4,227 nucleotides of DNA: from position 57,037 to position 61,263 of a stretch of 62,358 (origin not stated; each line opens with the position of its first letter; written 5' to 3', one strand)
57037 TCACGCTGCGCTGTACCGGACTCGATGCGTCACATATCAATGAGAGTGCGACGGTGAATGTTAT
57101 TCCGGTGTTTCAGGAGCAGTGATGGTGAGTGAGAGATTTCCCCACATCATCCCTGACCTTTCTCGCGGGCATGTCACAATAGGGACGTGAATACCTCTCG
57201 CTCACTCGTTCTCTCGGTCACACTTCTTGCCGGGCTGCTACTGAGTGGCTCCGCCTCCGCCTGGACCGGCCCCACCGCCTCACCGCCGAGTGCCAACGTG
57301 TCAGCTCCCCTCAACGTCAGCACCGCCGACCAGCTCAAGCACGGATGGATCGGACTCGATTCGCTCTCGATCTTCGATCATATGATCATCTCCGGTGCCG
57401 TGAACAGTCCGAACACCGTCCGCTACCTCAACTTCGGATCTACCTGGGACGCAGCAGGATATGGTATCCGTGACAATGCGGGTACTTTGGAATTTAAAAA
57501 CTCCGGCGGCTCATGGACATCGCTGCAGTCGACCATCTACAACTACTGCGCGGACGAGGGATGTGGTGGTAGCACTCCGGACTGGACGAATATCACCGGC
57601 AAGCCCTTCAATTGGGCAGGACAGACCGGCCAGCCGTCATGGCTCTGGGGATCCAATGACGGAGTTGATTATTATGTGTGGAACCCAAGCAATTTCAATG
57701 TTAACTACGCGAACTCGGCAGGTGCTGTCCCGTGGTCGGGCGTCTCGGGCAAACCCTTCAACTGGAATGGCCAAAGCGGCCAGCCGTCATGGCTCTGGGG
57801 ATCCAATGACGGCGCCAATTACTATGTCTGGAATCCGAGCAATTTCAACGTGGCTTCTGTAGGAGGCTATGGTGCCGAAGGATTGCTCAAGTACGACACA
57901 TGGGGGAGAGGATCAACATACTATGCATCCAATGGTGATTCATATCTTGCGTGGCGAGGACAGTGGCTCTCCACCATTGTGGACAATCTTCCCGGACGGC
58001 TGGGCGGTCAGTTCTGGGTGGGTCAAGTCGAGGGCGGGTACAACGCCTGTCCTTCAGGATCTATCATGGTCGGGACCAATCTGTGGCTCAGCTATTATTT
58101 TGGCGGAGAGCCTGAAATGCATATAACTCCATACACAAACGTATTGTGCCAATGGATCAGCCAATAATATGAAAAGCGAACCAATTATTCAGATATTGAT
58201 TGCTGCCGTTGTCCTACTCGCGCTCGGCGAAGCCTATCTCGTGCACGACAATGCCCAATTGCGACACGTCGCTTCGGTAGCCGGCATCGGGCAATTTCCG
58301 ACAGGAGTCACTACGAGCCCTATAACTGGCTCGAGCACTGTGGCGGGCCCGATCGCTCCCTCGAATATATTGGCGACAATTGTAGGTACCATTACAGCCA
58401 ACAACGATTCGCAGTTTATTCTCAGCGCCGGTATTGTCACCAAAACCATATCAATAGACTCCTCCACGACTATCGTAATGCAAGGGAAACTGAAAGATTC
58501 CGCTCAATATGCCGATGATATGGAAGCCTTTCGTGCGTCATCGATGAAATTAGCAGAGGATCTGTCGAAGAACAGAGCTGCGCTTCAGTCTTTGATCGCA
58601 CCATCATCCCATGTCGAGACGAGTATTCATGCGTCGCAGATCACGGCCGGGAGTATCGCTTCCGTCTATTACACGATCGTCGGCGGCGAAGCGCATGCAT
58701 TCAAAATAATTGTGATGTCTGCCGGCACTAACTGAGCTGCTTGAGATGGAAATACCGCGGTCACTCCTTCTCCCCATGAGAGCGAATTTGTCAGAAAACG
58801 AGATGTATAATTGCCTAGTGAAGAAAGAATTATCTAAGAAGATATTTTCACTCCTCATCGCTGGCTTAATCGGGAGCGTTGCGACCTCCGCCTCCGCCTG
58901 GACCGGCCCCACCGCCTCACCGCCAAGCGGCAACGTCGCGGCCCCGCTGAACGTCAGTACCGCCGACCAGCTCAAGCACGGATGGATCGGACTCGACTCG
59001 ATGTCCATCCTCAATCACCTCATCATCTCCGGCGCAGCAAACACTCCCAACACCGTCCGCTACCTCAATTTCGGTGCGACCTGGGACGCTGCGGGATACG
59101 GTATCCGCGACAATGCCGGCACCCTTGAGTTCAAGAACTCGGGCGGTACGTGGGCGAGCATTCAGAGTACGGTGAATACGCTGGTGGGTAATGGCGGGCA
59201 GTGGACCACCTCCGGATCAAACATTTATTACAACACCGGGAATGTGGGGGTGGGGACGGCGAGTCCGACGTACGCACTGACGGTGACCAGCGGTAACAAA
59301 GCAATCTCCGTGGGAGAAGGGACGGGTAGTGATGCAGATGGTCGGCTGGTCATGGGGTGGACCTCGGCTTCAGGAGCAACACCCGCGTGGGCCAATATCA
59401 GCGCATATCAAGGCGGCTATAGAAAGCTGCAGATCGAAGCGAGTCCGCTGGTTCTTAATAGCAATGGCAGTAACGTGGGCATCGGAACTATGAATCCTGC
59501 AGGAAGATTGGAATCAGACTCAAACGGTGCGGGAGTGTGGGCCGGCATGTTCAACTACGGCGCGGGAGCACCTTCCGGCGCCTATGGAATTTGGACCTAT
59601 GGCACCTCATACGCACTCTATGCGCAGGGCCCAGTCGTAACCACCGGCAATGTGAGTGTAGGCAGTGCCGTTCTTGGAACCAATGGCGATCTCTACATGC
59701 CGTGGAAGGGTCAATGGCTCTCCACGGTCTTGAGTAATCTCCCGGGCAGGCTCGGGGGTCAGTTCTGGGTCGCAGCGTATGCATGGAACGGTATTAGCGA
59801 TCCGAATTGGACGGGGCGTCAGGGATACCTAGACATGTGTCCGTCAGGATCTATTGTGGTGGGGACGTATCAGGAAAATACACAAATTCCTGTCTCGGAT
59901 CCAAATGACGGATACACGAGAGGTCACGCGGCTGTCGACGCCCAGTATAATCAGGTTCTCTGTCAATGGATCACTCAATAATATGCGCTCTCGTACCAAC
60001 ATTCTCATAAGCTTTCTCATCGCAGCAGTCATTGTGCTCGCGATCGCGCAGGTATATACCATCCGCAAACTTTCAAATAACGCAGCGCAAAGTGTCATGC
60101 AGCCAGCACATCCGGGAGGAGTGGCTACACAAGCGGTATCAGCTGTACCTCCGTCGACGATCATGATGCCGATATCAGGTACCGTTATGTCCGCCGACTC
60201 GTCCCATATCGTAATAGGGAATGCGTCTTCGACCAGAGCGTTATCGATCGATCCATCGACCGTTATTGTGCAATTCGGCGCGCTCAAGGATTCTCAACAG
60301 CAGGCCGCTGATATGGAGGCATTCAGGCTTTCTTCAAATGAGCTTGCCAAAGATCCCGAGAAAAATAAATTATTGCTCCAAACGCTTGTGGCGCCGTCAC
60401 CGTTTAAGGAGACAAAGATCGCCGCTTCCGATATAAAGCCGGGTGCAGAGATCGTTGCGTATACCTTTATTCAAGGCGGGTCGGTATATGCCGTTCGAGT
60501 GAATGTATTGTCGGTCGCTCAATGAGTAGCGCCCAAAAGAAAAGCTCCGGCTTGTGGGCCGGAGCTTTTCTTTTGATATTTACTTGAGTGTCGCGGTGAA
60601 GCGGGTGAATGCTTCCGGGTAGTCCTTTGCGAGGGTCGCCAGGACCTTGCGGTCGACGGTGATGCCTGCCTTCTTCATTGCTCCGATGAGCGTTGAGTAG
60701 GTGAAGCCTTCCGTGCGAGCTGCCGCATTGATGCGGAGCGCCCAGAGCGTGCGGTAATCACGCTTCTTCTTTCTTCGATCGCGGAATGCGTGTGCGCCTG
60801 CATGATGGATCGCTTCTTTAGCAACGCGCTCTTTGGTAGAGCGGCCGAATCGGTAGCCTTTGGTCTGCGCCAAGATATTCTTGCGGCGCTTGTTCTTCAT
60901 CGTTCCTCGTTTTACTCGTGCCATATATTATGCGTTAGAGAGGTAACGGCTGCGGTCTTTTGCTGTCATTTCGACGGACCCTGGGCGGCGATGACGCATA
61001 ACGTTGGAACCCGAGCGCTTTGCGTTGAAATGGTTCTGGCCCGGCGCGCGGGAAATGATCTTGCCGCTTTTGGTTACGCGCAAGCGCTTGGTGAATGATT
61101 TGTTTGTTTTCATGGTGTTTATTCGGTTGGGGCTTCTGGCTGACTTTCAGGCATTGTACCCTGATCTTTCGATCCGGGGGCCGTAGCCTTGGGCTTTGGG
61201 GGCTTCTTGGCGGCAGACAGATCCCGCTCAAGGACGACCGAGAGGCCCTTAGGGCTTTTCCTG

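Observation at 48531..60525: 12-kb secreted surface-protein island wedged between fusA and the rplT-rpmI-infC operon: candidate host/cell-wall interaction system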

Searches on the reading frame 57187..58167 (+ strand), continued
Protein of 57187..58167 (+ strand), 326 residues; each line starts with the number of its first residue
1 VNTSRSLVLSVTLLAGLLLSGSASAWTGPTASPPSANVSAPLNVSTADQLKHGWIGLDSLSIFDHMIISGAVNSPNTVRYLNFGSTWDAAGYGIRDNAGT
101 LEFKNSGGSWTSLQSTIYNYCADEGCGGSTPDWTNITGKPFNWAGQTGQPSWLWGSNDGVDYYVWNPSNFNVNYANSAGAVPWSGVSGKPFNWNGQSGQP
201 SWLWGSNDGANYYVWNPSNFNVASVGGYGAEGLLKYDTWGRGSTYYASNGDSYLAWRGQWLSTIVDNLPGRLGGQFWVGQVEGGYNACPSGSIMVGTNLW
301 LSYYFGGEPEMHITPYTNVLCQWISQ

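Call 89: search_solved_structures(query=A8, max_evalue=1, show_alignments=2)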
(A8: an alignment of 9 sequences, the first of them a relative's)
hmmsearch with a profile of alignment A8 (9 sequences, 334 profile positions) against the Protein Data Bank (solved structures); distinct sequences matched with E-value up to 1: 2.
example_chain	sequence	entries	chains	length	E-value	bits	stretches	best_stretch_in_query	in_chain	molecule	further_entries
6uym_E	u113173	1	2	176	0.0085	19.1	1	142-208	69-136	Envelope glycoprotein E2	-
6uyd_E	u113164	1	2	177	0.012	18.6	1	142-208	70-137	Envelope glycoprotein E2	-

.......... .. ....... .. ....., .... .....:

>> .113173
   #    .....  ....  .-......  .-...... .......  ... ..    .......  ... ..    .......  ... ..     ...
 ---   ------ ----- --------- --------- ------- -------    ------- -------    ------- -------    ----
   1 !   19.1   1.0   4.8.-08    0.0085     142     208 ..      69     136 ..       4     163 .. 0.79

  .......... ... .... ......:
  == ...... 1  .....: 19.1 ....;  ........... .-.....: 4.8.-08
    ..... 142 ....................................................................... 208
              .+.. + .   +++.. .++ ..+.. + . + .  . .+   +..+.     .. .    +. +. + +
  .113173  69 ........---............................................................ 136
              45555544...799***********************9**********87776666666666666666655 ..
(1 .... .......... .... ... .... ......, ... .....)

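Call 99: search_protein_families(library=pfam, alignment_id=A9, max_evalue=0.1)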
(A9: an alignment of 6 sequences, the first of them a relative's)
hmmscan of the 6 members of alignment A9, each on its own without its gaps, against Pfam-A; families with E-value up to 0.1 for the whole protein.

A. member 1, L017:3585-4565:+ (326 aa): 0 families

B. families by the number of members that match (of 6 scanned): 3 families
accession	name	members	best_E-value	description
PF01819.22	Levi_coat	1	0.0074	Levivirus coat protein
PF05052.17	MerE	1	0.041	MerE protein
PF23667.1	CUB_CDCP1_1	1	0.06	CDCP1 CUB domain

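Call 100: search_solved_structures(query=A9, max_evalue=1)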
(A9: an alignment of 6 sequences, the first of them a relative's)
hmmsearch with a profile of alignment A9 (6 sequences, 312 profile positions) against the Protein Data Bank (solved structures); distinct sequences matched with E-value up to 1: 2.
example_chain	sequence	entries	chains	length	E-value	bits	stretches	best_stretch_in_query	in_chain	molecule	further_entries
1m9w_A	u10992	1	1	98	0.26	13.7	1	224-298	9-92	plastocyanin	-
1j5c_A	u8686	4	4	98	0.26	13.7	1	224-298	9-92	PLASTOCYANIN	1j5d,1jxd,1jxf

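Call 106: search_protein_families(library=padloc, proteins=[window:57187-58167:+], max_evalue=0.01)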
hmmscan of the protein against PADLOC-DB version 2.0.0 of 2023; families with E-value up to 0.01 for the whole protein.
window:57187-58167:+ (326 aa): 0 families

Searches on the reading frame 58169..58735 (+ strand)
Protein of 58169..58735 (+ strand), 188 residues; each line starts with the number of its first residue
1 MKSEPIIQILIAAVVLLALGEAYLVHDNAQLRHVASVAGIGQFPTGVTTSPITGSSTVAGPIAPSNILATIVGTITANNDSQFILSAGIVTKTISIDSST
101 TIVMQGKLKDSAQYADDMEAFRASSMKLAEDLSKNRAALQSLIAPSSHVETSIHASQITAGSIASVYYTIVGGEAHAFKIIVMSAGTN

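Call 7: search_protein_families(library=pfam, proteins=[window:58169-58735:+], max_evalue=0.1)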
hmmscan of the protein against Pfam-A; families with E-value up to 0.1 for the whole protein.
window:58169-58735:+ (188 aa): 0 families

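Call 8: search_protein_families(library=ncbifam, proteins=[window:58169-58735:+], max_evalue=0.1)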
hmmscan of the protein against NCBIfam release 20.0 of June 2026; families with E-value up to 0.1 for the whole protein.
window:58169-58735:+ (188 aa): 0 families

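Call 9: search_protein_families(library=phrogs, proteins=[window:58169-58735:+], max_evalue=0.01)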
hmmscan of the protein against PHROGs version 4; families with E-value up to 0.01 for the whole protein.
window:58169-58735:+ (188 aa): 0 families

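Call 20: find_homologous_proteins(query=window:58169-58735:+)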
Query window:58169-58735:+ (188 aa): 1 proteins with E <= 0.001 among 542 candidates.
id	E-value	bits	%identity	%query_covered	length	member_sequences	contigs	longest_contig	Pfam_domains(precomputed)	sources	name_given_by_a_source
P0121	3.8e-108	376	100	100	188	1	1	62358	-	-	-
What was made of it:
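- Tried and rejected: A word-indexed homology search with G7 found only itself (call 20).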

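Call 34: search_protein_representatives(alignment_id=A3)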
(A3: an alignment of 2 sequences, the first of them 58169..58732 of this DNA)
Query: 2 sequences, 190 profile positions. Proteins with E-value up to 0.001 (for the whole library): 72; up to 1e-10: 30; up to 1e-30: 4. The best 72 are listed.
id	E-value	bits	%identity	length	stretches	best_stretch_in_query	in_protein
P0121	2.1e-100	350.6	-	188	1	4-190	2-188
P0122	3.0e-94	330.5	-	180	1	1-188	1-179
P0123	7.1e-45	169.5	-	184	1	4-184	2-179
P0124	9.0e-34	133.3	-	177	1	8-184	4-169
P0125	4.0e-29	118.2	-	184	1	10-188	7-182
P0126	6.4e-28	114.2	-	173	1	7-177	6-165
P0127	1.1e-27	113.5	-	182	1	8-181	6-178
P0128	2.2e-26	109.2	-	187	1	7-183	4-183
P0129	2.7e-25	105.6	-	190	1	5-185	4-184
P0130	4.5e-25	104.9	-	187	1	8-188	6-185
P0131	8.7e-25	104.0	-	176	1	10-184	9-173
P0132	8.2e-24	100.8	-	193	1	4-185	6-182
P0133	2.5e-22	96.0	-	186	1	6-188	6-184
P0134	4.6e-21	91.8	-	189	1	11-182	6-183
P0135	1.3e-19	87.2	-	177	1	8-170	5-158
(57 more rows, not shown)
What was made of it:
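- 58169..58735 (+): G7: partner with TM helix (aa 4-37), disordered linker, and an OB-like beta barrel with a helical insert; starts 1 nt after the G6 stop. 72 representatives in 1.84 billion (call 34).
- The partner family is uniform in length and architecture (call 34).
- Tried and rejected: The exhaustive HMMER search was needed to find the family (call 34).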

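Call 44: predict_structure(alignment_id=A4)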
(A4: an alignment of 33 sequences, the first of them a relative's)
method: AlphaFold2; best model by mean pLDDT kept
length: 188 residues; sequences in the alignment: 33
mean_pLDDT: 86.4   pTM: 0.64
mean pLDDT of the five models: 86.4, 86.1, 85.8, 85.5, 84.6
residues with pLDDT >= 90: 136; 70-90: 12; 50-70: 32; < 50: 8
segments of 3 or more residues with pLDDT < 50: 39-44
pLDDT, mean of each block of 10 residues (from residue 1): 79 97 87 57 51 59 75 96 96 97 97 98 95 93 96 96 97 96 76
secondary structure, 60 per line:
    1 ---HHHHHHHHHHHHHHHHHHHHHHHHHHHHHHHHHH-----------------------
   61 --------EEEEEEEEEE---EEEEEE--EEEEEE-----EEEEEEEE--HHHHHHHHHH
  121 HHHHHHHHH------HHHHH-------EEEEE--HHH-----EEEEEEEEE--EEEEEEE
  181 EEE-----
elements in order: H4-37 E69-78 E82-87 E90-95 E101-108 H111-129 H136-140 E148-152 E163-171 E174-183
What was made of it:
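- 58169..58735 (+): AF2 pLDDT 86 (call 44).
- Confident AF2 model of a TM helix, a linker of about 30 aa, and an OB-like barrel (call 44).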

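Call 51: fold_search(model_id=the predicted structure, library=pdb)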
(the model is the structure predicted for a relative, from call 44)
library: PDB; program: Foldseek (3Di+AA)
matches with E <= 10: 876; with E <= 0.001: 0
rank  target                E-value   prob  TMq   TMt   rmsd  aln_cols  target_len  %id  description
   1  5x4z_G                7.3e-03  0.96  0.22  0.23  11.7       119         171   10  RNA Polymerase II from Komagataella Pastoris (Type-1 crystal) (released 2017-05-17)
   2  2vb2                  9.4e-03  1.00  0.29  0.71   3.6       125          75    9  Crystal structure of Cu(I)CusF (released 2007-12-18)
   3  1zeq                  1.1e-02  1.00  0.28  0.60   7.9       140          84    9  1.5 A Structure of apo-CusF residues 6-88 from Escherichia coli (released 2005-08-02)
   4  2c35_B                1.4e-02  0.95  0.23  0.25  12.1       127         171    8  Subunits Rpb4 and Rpb7 of human RNA polymerase II (released 2005-11-18)
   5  3e6z                  1.4e-02  1.00  0.31  0.69   3.5       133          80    8  1.0 A Structure of CusF-W44A-Cu(II) residues 10-88 from Escherichia coli (released 2009-07-07)
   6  2qcp                  1.9e-02  1.00  0.31  0.69   2.3       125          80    8  1.0 A Structure of CusF-Ag(I) residues 10-88 from Escherichia coli (released 2007-10-02)
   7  1wcm_G                2.2e-02  0.80  0.21  0.23  10.9       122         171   12  Complete 12-Subunit RNA Polymerase II at 3.8 Angstrom (released 2004-12-14)
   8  6drd_G                2.5e-02  0.84  0.21  0.23  10.1       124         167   10  RNA Pol II(G) (released 2018-10-17)
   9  2yty_MODEL_1_A        4.5e-02  0.97  0.30  0.54  11.2       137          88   12  Solution structure of the fourth cold-shock domain of the human KIAA0885 protein (UNR protein) (released 2008-04-08)
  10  9tvu_w                4.5e-02  0.84  0.26  0.16   6.8       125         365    8  Structure of the Chlamydomonas reinhardtii chlororibosome (released 2026-02-18)
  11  1y14_D                4.7e-02  0.60  0.21  0.23  12.3       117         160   11  Crystal structure of yeast subcomplex of Rpb4 and Rpb7 (released 2004-12-14)
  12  7oa5_D                5.4e-02  0.99  0.24  0.25   5.8       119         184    7  RUVA COMPLEXED TO A HOLLIDAY JUNCTION. (released 2021-04-28)
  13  7oa5_F                5.4e-02  0.99  0.24  0.25   5.8       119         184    7  RUVA COMPLEXED TO A HOLLIDAY JUNCTION. (released 2021-04-28)
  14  4qiw_E                5.4e-02  0.60  0.21  0.22  12.4       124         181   10  Crystal structure of euryarchaeal RNA polymerase from Thermococcus kodakarensis (released 2014-10-08)
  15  1y14_B                5.7e-02  0.63  0.20  0.24  10.8       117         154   11  Crystal structure of yeast subcomplex of Rpb4 and Rpb7 (released 2004-12-14)
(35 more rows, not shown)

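Call 58: find_related_loci(query=window:58169-58735:+, collection=viral_contigs, flank=8000)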
Query window:58169-58735:+ (188 aa) in viral_contigs; peptide patterns used: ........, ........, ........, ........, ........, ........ (x = any residue, [..] = any of these).
12 stretches matched a pattern, but none encodes a relative of the query by tblastn (E <= 1e-3).

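Call 62: find_encoding_contigs(protein=P0123, flank=10000, max_places=3)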
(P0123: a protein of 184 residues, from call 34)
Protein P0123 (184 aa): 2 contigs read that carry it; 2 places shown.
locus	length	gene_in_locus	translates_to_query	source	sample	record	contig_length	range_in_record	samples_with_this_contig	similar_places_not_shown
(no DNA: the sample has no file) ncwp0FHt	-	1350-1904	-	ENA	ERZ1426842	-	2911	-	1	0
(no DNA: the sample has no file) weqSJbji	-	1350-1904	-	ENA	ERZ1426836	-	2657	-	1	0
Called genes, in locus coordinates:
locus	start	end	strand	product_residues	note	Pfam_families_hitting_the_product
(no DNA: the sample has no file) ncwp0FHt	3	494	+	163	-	?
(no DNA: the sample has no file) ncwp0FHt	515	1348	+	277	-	-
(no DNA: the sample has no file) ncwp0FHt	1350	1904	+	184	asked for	-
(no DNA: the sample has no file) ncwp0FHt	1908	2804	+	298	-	-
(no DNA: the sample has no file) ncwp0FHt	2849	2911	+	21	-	?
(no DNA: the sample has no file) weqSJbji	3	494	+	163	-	?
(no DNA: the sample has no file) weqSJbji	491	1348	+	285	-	-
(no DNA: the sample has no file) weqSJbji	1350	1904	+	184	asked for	-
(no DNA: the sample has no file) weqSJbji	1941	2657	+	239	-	?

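Call 77: fold_search(model_id=the predicted structure, library=viral)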
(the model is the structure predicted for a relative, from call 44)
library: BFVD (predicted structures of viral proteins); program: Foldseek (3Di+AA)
matches with E <= 10: 527; with E <= 0.001: 0
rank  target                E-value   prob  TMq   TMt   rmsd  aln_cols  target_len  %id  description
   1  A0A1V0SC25            5.0e-03  0.94  0.22  0.19   9.8       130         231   15  DNA-directed RNA polymerase, subunit E'/Rpb9 [Catovirus CTV1]
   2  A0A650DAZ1            1.7e-02  0.85  0.23  0.22   8.4       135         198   10  (no name in the UniProt tables at hand)
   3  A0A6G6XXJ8            2.0e-02  1.00  0.26  0.23   5.5       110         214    7  (no name in the UniProt tables at hand)
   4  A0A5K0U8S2            2.2e-02  0.99  0.35  0.13   6.2       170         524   10  Uncharacterized protein [Yasminevirus sp. GU-2018]
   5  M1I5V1                3.2e-02  0.18  0.15  0.11  21.4       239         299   12  (no name in the UniProt tables at hand)
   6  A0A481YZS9            3.9e-02  0.69  0.21  0.23   9.8       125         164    8  Uncharacterized protein [Mimivirus LCMiAC01]
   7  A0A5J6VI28            4.4e-02  0.77  0.23  0.21   9.8       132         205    9  Uncharacterized protein [Megaviridae environmental sample]
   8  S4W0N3                6.1e-02  0.60  0.25  0.14   6.5       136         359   10  Uncharacterized protein [Pandoravirus salinus]
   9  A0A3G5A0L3            6.1e-02  0.18  0.16  0.16  16.4       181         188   12  Uncharacterized protein [Faunusvirus sp.]
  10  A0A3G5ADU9            7.3e-02  0.99  0.26  0.12   2.9       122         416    3  Uncharacterized protein [Satyrvirus sp.]
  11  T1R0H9                7.8e-02  0.77  0.29  0.13  20.9       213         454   11  LEF-3 [Chrysodeixis chalcites nucleopolyhedrovirus]
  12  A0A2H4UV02            8.8e-02  0.57  0.23  0.20   8.8       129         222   15  DNA-directed RNA polymerase subunit Rpb7 [Bodo saltans virus]
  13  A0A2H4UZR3            9.4e-02  0.96  0.30  0.17  12.8       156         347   10  LEF-3 [Operophtera brumata nucleopolyhedrovirus]
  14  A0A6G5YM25            9.4e-02  0.35  0.20  0.06  18.3       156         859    8  (no name in the UniProt tables at hand)
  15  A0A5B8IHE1            1.0e-01  0.15  0.16  0.09  15.3       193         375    6  Uncharacterized protein [Mimiviridae sp. ChoanoV1]
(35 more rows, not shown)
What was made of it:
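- On Tail fibre assembly chaperone (Tfa / gp38-like): Foldseek against PDB and BFVD finds nothing at E<=0.001; the best matches are generic OB folds (CusF, YgiW, PilY2; calls 51, 77).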

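Call 88: search_solved_structures(query=A4, max_evalue=1)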
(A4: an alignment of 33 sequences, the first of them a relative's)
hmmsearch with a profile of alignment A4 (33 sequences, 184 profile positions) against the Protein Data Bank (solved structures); distinct sequences matched with E-value up to 1: 0.
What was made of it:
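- On Tail fibre assembly chaperone (Tfa / gp38-like): A profile against PDB sequences gives no hits (call 88).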

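Call 106: search_protein_families(library=padloc, proteins=[window:58169-58735:+], max_evalue=0.01)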
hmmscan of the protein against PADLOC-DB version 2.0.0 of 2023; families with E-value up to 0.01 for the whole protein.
window:58169-58735:+ (188 aa): 0 families

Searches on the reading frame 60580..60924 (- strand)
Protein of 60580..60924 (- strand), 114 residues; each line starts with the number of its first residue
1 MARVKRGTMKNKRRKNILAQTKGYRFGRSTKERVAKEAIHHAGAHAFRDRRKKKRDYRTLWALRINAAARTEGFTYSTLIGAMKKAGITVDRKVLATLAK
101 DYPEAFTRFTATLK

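Call 21: search_protein_families(library=pfam, proteins=[window:60580-60924:-], max_evalue=0.001)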
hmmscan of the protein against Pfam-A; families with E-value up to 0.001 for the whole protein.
window:60580-60924:- (114 aa): 1 family
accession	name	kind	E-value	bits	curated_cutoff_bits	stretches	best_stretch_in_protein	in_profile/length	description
PF00453.23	Ribosomal_L20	-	6.5e-35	119.9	30.8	1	3-107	1-105/107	Ribosomal protein L20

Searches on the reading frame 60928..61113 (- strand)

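Call 21: search_protein_families(library=pfam, proteins=[window:60928-61113:-], max_evalue=0.001)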
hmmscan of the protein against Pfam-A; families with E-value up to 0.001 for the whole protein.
window:60928-61113:- (61 aa): 1 family
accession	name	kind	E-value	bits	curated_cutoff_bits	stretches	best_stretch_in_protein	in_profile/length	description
PF01632.24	Ribosomal_L35p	-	2.7e-09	37.7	28.9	1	1-51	3-53/61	Ribosomal protein L35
